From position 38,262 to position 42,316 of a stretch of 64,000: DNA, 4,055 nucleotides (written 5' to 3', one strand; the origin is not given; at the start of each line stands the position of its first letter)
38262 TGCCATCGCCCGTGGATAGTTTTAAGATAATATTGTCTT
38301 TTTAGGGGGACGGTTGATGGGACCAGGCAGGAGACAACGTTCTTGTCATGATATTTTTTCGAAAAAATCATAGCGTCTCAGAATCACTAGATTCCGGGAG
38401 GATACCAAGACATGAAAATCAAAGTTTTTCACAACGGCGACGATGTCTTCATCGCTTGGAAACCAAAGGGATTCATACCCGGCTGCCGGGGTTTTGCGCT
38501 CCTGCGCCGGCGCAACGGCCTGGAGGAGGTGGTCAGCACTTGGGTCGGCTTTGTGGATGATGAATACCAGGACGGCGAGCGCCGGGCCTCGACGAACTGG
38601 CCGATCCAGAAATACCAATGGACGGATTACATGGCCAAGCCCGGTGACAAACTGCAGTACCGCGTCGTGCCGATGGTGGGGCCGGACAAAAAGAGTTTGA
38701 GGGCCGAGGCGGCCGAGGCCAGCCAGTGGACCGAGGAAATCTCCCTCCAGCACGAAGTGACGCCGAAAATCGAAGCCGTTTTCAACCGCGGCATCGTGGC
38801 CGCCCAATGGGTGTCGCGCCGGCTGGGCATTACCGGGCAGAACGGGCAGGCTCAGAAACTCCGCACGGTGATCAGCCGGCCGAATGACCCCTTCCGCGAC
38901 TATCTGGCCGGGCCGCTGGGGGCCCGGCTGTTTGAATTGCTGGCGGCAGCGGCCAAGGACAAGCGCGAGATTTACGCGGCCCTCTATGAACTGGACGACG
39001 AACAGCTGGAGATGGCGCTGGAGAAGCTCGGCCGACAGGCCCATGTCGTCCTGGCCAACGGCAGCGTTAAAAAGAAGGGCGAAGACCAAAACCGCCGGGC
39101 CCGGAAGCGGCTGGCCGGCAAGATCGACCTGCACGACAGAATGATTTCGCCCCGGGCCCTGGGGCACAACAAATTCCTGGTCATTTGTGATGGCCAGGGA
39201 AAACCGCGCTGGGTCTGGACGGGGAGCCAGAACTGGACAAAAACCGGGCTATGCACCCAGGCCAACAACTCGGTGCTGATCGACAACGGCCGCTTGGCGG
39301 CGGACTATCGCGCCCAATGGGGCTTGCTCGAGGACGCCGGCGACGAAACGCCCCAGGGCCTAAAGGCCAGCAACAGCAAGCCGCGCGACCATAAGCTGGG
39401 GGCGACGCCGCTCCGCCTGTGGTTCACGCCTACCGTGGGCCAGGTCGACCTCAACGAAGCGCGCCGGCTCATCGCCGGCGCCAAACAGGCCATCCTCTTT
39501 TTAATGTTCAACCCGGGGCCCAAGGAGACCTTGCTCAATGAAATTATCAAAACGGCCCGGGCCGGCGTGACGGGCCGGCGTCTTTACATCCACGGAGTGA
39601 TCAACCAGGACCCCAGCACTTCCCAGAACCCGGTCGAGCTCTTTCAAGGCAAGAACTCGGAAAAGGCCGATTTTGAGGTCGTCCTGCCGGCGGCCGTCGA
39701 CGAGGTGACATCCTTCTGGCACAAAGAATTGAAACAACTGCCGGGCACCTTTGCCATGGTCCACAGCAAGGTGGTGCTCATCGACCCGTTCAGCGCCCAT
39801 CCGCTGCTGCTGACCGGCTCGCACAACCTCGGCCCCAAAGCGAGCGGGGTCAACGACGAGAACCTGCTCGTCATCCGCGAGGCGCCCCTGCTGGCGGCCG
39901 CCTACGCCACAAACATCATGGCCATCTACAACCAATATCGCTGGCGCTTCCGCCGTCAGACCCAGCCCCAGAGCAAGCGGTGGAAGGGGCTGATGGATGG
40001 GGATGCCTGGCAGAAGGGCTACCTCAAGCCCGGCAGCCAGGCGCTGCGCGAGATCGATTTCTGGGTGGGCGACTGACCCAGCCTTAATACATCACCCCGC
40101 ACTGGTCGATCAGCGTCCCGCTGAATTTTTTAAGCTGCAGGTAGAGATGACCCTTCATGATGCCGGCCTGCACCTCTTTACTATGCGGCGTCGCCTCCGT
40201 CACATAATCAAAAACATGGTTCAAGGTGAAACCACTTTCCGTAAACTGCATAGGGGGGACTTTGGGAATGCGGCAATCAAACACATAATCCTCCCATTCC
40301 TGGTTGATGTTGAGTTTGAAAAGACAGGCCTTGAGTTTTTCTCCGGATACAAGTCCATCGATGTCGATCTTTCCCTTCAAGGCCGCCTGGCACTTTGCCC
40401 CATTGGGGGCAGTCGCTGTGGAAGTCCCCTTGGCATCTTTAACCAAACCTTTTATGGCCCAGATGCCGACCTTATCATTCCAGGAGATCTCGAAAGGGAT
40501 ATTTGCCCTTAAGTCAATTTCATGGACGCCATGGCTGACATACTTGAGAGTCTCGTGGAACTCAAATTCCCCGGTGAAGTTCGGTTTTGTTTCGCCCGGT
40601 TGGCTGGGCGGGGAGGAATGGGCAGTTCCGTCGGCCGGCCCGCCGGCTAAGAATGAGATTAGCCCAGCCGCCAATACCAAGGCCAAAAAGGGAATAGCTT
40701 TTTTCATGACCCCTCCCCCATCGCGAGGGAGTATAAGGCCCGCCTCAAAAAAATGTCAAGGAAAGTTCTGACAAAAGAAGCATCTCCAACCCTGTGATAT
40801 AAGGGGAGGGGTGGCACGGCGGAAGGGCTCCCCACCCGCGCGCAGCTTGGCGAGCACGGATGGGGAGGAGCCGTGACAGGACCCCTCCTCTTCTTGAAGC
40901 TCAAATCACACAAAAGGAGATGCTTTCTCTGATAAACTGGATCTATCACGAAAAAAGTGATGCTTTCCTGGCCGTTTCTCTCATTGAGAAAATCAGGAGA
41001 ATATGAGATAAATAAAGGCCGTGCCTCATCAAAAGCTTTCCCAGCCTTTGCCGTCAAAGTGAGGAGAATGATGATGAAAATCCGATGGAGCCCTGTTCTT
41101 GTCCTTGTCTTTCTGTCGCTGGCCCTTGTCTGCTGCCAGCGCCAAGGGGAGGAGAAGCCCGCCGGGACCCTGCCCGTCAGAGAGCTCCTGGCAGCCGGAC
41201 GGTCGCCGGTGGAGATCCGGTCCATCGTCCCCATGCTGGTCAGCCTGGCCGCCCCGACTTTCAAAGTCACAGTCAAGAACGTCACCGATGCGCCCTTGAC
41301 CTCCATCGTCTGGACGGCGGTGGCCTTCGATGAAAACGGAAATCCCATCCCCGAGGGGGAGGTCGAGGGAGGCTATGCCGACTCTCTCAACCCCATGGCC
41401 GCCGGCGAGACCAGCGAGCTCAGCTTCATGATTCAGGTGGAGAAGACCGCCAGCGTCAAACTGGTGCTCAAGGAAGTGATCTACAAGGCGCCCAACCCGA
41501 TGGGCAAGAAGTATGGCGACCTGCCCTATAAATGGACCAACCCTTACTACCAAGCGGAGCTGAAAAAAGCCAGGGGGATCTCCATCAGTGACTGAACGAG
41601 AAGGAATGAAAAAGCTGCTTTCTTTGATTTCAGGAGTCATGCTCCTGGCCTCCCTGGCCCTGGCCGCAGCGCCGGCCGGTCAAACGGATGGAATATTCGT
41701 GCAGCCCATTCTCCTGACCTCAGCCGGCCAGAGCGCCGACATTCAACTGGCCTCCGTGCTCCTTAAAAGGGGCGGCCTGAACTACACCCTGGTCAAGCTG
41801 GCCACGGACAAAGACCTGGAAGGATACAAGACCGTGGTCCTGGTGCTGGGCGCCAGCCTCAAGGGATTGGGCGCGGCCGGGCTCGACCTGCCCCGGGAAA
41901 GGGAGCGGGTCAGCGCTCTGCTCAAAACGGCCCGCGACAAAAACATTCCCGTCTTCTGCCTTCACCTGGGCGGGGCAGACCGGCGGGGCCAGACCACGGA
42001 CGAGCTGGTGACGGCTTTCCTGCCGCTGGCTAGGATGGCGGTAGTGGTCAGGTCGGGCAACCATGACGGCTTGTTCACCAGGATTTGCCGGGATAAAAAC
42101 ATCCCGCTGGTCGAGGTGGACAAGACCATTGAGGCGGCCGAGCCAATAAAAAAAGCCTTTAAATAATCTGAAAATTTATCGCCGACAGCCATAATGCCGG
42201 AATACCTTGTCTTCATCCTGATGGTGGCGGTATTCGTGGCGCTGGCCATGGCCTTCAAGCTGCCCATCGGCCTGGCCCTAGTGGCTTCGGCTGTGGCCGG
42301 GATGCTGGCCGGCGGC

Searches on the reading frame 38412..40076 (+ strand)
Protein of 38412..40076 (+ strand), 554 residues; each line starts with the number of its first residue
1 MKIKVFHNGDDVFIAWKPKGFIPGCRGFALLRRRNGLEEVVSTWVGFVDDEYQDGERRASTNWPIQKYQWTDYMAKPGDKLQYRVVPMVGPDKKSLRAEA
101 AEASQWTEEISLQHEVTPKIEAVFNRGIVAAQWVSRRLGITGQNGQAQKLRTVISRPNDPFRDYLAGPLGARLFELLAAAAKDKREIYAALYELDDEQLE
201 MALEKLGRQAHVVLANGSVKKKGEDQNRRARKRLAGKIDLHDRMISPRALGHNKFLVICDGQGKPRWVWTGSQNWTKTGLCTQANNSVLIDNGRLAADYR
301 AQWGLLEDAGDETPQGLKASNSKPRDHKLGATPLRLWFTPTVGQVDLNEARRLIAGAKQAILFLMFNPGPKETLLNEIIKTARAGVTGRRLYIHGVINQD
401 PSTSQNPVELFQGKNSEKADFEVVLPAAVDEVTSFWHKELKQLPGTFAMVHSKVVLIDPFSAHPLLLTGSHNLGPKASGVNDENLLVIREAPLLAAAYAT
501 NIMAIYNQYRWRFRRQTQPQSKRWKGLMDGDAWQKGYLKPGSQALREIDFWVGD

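Call 13: search_protein_families(library=pfam, proteins=[window:38412-40076:+])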
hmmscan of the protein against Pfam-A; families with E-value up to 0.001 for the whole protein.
window:38412-40076:+ (554 aa): 1 family
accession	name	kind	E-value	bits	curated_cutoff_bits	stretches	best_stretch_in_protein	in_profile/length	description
PF13091.12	PLDc_2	-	1.7e-17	63.9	27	2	352-493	3-120/132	PLD-like domain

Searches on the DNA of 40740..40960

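Call 89: search_rna_families(source=window, start=40740, end=40960, threshold=evalue, max_evalue=1)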
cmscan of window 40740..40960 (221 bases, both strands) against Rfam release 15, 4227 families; matches with E-value up to 1: 2.
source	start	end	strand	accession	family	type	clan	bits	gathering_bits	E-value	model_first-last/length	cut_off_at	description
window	40782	40817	+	RF01345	CRISPR-DR35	Gene; CRISPR;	-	24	35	0.009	1-36/36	no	CRISPR RNA direct repeat element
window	40746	40843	-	RF02866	ncS16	Gene; sRNA;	-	18.4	48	0.17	1-83/83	no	Burkholderia sRNA 16 (Bc_KC_sr1)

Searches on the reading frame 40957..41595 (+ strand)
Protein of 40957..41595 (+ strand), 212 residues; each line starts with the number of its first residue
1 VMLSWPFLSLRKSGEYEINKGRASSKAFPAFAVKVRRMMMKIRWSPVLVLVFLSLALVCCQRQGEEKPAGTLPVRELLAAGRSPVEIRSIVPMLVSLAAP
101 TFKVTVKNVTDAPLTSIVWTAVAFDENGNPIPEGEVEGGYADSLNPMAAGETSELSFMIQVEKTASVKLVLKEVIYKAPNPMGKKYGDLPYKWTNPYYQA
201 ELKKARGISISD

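Call 13: search_protein_families(library=pfam, proteins=[window:40957-41595:+])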
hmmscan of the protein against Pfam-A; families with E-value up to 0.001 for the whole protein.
window:40957-41595:+ (212 aa): 0 families

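Call 53: find_homologous_proteins(query=window:40957-41595:+, max_evalue=1e-20)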
Query window:40957-41595:+ (212 aa): 15 proteins with E <= 1e-20 among 382 candidates.
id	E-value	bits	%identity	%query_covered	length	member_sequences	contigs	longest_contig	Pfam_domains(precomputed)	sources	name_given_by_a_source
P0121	9.5e-103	360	96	82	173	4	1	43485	-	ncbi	-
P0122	2.1e-100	353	80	96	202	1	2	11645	-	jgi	jgi:hypothetical protein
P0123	1.0e-93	331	89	82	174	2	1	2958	-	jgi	jgi:hypothetical protein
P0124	2.1e-93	330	87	82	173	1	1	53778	-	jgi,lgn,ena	-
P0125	1.1e-85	305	80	81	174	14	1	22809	-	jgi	jgi:hypothetical protein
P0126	1.2e-85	305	80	82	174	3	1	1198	-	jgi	jgi:hypothetical protein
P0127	5.0e-78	280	74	82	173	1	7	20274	-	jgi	jgi:hypothetical protein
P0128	1.2e-76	275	72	82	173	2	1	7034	-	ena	-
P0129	8.0e-73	263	71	82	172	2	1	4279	-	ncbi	-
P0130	4.0e-72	260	73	82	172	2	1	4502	-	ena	-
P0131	8.8e-69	250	69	82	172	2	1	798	-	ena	-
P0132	2.3e-67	245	66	82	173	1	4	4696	-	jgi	jgi:hypothetical protein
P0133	9.3e-65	236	64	82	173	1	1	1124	-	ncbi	-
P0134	2.0e-47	180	71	53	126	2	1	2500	-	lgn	-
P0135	9.7e-47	178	70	53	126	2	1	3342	-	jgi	jgi:hypothetical protein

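Call 54: find_encoding_contigs(protein=P0121, flank=1500, max_places=2)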
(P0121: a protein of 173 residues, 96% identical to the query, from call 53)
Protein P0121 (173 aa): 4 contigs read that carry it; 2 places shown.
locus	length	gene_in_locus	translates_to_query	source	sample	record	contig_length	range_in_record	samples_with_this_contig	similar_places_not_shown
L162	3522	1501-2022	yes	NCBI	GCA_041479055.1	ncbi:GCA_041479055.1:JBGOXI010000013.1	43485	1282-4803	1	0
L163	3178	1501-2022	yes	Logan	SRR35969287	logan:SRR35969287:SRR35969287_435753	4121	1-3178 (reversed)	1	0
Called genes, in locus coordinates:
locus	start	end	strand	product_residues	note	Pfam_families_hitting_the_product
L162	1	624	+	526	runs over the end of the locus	PF01019:G_glu_transpept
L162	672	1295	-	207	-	-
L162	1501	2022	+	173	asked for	-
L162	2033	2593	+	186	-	PF19823:DUF6305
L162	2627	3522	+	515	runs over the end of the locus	PF03553:Na_H_antiporter (weak)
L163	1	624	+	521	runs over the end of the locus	?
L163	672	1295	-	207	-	-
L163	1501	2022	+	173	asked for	-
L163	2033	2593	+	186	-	PF19823:DUF6305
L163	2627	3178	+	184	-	?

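Call 55: find_encoding_contigs(protein=P0124, flank=1500, max_places=2)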
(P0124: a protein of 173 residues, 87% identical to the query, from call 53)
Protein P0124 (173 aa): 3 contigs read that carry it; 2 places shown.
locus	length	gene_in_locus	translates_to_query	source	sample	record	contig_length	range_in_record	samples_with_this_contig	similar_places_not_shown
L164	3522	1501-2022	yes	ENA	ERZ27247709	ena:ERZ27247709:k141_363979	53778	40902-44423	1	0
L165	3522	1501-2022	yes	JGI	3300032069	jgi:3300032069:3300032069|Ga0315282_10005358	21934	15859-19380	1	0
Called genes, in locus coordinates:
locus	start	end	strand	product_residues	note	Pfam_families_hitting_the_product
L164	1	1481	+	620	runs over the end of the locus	PF01019:G_glu_transpept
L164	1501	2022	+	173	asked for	-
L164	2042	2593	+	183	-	PF19823:DUF6305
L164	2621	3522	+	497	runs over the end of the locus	PF03553:Na_H_antiporter (weak)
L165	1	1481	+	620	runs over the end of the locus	PF01019:G_glu_transpept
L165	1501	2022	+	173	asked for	-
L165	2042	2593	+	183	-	PF19823:DUF6305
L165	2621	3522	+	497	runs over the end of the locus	PF03553:Na_H_antiporter (weak)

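Call 56: find_encoding_contigs(protein=P0123, flank=1500, max_places=2)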
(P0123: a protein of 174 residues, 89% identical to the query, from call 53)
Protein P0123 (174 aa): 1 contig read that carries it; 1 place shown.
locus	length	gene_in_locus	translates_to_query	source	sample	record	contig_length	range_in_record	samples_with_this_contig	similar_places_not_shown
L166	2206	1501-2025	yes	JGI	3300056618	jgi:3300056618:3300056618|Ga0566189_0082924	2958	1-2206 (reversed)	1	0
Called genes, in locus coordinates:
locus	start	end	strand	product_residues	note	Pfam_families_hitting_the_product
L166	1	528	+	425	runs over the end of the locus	?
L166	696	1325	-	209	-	-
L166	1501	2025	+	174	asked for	-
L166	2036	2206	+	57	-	?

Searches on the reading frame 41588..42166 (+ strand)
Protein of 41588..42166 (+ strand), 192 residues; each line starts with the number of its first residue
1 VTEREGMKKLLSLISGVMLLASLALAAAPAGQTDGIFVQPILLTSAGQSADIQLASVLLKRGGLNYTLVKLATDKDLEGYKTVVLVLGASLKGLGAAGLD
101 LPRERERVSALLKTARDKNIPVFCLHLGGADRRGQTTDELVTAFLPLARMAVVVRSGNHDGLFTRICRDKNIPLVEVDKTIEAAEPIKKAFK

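Call 13: search_protein_families(library=pfam, proteins=[window:41588-42166:+])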
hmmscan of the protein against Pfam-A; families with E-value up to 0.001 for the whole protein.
window:41588-42166:+ (192 aa): 1 family
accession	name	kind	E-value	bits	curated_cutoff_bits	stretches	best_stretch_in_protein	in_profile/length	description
PF19823.4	DUF6305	-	2.3e-46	157.7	25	1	39-191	2-154/154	Domain of unknown function (DUF6305)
